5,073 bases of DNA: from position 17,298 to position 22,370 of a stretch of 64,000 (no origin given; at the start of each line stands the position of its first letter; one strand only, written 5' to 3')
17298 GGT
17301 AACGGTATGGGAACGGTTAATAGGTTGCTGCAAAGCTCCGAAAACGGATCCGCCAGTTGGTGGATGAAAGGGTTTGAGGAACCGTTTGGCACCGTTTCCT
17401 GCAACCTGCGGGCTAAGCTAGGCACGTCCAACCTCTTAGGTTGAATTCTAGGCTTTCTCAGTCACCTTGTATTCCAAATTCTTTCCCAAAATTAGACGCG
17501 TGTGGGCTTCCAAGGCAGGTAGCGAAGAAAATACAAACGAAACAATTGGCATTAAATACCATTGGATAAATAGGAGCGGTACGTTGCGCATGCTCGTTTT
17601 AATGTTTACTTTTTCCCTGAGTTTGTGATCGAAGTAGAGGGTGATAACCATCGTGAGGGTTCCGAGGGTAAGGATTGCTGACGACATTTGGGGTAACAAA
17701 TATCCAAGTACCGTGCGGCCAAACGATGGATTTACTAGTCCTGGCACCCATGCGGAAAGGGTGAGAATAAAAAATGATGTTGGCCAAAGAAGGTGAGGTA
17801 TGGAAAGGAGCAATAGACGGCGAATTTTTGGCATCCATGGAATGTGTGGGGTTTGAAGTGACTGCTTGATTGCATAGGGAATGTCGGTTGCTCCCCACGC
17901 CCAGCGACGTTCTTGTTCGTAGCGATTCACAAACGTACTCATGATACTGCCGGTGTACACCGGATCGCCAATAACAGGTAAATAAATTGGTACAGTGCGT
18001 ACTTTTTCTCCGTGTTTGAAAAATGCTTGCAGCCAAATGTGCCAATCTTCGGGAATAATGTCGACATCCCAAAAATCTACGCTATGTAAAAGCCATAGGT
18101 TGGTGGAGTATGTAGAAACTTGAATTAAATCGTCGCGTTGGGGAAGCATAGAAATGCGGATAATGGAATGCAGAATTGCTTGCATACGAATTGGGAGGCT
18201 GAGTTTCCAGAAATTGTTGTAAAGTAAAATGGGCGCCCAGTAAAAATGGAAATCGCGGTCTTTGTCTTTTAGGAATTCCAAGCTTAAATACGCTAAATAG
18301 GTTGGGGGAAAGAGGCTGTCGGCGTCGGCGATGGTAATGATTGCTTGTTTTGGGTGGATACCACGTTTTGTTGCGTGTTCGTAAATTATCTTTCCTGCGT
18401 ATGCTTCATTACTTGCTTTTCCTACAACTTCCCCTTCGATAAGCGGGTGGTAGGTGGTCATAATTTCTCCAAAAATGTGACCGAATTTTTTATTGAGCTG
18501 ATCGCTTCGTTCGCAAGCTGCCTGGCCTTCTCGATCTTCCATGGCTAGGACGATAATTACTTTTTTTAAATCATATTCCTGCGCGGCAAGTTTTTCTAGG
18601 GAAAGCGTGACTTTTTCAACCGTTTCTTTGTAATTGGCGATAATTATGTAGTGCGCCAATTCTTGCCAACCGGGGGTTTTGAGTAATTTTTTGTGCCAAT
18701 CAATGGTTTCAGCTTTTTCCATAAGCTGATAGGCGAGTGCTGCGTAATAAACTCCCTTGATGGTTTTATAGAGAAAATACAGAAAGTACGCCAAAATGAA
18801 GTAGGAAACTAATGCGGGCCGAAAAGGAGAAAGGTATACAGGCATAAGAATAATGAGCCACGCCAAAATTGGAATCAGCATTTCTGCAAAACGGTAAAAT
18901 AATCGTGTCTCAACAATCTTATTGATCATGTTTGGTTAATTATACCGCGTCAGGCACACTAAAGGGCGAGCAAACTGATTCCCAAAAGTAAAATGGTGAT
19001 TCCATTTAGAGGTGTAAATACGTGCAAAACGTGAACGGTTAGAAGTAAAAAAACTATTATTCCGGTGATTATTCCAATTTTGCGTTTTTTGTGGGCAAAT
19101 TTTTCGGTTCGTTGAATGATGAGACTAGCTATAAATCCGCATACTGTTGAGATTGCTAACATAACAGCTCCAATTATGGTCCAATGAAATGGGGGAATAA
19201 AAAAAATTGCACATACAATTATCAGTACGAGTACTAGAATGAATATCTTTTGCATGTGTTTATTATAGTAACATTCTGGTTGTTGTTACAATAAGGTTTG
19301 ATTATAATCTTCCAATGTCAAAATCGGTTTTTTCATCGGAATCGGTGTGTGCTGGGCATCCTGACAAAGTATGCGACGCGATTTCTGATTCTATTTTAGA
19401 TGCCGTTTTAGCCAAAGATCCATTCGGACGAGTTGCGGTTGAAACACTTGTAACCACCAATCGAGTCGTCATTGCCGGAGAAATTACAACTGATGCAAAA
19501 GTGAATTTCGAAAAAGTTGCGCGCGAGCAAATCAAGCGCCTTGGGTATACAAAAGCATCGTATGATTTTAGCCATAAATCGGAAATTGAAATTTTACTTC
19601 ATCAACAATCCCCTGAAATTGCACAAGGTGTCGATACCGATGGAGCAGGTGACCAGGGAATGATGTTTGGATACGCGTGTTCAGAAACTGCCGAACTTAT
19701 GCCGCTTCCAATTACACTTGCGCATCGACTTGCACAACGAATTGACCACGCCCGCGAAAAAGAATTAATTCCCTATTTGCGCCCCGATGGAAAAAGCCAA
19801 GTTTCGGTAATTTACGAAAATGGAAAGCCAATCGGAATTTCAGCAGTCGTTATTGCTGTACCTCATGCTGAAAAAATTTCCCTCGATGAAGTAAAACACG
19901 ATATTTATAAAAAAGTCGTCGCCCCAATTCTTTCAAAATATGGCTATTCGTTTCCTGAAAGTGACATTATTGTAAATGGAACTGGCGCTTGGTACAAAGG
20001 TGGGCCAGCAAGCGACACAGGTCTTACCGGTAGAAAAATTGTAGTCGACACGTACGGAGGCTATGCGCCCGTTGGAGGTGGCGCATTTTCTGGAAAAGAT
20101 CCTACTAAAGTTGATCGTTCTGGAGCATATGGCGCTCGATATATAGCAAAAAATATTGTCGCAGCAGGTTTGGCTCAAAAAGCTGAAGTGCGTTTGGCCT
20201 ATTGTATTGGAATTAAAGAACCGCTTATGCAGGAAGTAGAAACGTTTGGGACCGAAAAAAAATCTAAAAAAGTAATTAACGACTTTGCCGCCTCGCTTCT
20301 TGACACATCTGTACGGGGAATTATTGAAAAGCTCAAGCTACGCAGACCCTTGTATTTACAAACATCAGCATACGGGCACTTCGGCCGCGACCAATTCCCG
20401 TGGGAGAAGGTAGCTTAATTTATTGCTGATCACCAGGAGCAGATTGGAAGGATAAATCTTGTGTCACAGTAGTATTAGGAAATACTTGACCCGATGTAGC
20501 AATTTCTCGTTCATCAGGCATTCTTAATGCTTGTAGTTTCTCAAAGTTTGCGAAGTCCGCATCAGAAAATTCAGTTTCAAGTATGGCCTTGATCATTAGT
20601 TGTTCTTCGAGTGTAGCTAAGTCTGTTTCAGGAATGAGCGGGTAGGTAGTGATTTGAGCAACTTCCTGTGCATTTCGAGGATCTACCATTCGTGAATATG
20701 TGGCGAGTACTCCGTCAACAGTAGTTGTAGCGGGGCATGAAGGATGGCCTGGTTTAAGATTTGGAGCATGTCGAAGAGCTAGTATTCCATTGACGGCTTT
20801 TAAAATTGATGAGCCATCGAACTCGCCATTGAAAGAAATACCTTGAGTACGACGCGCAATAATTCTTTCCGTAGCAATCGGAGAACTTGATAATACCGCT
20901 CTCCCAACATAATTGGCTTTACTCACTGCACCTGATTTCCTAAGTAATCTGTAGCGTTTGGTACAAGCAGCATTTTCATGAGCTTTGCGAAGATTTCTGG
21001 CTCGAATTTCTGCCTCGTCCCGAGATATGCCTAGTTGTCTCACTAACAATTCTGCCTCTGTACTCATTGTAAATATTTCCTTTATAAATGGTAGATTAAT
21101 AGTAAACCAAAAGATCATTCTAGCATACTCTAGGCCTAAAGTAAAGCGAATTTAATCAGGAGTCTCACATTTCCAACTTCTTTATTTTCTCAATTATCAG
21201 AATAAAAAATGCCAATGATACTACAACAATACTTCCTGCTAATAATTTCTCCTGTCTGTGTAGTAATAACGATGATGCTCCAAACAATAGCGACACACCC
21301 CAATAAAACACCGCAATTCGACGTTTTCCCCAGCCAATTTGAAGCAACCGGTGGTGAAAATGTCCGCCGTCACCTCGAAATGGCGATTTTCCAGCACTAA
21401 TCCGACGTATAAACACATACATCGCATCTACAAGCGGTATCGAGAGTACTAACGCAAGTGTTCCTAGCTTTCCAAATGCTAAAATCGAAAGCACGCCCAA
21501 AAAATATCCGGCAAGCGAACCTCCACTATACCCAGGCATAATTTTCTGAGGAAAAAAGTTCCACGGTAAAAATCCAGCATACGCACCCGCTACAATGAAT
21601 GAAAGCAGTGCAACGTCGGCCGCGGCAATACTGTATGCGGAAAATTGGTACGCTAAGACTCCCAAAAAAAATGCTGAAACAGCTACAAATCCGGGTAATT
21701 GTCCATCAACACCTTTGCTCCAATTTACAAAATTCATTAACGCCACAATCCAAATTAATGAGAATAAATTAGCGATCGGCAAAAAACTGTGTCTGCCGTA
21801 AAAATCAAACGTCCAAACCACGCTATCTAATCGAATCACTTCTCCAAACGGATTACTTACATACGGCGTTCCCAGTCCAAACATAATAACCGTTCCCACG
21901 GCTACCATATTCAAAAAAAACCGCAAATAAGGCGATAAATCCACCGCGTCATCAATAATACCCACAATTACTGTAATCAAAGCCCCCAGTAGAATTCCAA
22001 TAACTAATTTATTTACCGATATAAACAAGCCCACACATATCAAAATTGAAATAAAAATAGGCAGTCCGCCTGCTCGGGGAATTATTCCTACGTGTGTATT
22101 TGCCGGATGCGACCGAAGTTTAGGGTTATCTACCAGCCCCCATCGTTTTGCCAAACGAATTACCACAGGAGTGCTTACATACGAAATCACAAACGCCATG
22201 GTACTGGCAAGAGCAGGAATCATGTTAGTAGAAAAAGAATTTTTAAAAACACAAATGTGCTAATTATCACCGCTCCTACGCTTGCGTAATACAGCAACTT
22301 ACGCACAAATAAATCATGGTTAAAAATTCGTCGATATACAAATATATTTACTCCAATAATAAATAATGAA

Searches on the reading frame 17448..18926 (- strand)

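Call 68: search_protein_families(library=pfam, proteins=[window:17448-18926:-], max_evalue=0.0001)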
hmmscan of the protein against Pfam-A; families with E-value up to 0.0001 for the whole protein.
window:17448-18926:- (492 aa): 1 family
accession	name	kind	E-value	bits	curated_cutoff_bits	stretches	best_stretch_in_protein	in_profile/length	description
PF13632.12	Glyco_trans_2_3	-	6e-09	36.4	27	1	196-394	1-178/198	Glycosyl transferase family group 2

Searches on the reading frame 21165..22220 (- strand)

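Call 68: search_protein_families(library=pfam, proteins=[window:21165-22220:-], max_evalue=0.0001)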
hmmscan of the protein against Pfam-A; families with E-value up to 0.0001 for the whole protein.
window:21165-22220:- (351 aa): 1 family
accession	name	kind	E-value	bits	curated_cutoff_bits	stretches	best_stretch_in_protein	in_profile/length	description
PF00953.26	Glycos_transf_4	-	1.8e-22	80.4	27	1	74-247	2-158/160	Glycosyl transferase family 4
